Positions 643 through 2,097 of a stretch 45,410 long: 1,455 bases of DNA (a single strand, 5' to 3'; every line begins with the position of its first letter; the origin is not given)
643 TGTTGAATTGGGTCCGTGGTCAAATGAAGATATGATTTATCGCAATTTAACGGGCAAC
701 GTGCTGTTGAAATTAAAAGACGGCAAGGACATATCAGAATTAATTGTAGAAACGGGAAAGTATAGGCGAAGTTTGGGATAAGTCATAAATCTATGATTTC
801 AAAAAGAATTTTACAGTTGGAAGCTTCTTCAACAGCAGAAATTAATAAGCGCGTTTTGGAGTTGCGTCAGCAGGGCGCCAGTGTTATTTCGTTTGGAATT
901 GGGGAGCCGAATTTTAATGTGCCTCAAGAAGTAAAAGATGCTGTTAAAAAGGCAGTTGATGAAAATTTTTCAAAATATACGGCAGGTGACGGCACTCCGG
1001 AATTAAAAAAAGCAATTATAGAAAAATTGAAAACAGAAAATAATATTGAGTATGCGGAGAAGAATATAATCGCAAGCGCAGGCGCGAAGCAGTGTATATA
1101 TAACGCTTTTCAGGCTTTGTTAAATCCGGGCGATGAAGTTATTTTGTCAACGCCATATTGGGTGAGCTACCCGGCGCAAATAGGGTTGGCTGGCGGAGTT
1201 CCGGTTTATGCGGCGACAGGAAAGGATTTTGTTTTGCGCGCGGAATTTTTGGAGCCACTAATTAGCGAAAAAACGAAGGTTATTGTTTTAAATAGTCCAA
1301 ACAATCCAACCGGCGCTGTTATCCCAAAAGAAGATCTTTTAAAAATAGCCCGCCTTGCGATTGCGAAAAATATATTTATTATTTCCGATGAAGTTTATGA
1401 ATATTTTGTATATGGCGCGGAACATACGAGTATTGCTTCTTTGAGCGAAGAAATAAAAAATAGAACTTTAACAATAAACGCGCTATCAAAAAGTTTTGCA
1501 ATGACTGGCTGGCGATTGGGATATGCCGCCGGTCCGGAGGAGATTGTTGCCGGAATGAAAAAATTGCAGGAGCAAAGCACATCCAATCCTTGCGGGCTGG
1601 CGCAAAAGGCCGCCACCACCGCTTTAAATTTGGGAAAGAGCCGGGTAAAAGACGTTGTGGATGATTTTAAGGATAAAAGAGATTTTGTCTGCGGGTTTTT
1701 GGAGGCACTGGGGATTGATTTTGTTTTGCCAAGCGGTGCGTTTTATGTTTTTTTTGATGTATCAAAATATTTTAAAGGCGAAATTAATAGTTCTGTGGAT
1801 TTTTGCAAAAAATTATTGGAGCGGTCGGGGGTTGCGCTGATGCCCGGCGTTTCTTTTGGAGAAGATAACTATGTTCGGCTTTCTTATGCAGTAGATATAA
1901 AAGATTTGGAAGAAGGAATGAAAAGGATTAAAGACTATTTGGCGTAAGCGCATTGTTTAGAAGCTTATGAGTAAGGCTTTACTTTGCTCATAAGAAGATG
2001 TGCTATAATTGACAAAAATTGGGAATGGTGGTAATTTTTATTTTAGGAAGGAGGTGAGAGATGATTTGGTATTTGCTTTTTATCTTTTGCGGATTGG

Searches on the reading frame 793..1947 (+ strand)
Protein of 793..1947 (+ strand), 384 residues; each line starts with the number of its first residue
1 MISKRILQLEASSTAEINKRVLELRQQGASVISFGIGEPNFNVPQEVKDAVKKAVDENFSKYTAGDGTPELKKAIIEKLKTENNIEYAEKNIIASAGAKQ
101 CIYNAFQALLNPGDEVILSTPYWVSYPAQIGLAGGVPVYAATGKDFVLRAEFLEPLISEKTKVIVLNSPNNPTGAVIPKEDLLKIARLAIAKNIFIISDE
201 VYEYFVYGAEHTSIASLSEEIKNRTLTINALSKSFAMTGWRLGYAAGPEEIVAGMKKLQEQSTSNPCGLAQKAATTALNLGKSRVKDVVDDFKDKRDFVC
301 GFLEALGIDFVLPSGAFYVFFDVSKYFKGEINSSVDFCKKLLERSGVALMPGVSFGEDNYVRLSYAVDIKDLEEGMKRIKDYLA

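Call 72: find_encoding_contigs(protein=window:793-1947:+, flank=10000, max_places=4)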
Protein window:793-1947:+ (384 aa): 1 contig read that carries it; 1 place shown.
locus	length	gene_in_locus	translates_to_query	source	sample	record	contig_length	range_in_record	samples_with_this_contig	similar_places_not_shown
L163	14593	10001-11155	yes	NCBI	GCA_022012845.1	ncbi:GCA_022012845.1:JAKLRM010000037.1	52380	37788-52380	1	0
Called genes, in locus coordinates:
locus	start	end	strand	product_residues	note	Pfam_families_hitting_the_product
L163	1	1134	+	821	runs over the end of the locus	PF00004:AAA, PF22667:Lon_lid, PF05362:Lon_C, PF13541:ChlI (weak)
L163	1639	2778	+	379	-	PF02163:Peptidase_M50, PF00595:PDZ (weak), PF13180:PDZ_2 (weak), PF17820:PDZ_6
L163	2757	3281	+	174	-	-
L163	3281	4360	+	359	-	PF02912:Phe_tRNA-synt_N, PF01409:tRNA-synt_2d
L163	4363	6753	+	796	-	PF01588:tRNA_bind, PF03483:B3_4, PF03484:B5, PF17759:tRNA_synthFbeta, PF03147:FDX-ACB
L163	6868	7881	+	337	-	PF01595:CNNM, PF00571:CBS (weak)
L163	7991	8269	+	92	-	-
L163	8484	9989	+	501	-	PF14010:PEPcase_2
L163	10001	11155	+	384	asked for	PF00155:Aminotran_1_2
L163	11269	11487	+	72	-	-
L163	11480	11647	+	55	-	-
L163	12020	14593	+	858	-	PF02811:PHP, PF07733:DNA_pol3_alpha, PF17657:DNA_pol3_finger, PF14890:Intein_splicing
